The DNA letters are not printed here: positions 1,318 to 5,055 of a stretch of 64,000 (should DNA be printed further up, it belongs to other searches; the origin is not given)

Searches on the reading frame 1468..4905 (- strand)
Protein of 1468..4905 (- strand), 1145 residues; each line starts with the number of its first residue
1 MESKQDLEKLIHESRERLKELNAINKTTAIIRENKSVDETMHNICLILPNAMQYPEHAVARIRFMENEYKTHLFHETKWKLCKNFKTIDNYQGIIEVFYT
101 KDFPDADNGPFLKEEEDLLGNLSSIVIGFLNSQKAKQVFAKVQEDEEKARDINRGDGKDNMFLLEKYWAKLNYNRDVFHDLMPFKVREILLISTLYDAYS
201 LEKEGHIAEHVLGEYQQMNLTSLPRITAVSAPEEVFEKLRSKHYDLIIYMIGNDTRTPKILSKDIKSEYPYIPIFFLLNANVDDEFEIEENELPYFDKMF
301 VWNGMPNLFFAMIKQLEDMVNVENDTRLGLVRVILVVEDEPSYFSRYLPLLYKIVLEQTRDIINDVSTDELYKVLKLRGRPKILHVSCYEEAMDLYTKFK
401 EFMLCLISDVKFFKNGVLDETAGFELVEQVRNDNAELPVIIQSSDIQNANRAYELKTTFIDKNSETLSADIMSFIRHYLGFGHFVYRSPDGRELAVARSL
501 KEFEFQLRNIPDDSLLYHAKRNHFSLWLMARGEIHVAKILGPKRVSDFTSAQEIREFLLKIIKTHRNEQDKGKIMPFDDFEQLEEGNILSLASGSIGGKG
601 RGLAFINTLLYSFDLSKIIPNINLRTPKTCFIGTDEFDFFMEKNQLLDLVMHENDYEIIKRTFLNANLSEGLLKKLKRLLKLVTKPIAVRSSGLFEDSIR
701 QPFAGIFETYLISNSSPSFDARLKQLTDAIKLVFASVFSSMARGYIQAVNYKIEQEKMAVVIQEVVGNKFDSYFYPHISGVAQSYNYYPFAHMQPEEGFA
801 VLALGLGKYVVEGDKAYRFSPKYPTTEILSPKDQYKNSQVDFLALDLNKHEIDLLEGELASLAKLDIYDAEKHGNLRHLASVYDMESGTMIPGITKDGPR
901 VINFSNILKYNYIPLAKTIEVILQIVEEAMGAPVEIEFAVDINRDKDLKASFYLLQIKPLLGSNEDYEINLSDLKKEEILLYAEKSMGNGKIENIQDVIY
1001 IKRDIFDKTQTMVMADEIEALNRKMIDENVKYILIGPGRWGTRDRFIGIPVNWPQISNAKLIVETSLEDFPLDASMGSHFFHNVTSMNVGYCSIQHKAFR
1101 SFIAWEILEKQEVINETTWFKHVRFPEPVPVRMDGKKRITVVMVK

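Call 58: search_protein_families(library=pfam, proteins=[window:1468-4905:-], max_evalue=0.00001)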
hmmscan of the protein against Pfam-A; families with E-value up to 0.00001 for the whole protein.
window:1468-4905:- (1145 aa): 1 family
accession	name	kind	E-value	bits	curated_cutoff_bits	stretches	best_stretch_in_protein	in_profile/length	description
PF01326.24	PPDK_N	-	1.2e-38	133.7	27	1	595-968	3-317/328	Pyruvate phosphate dikinase, AMP/ATP-binding domain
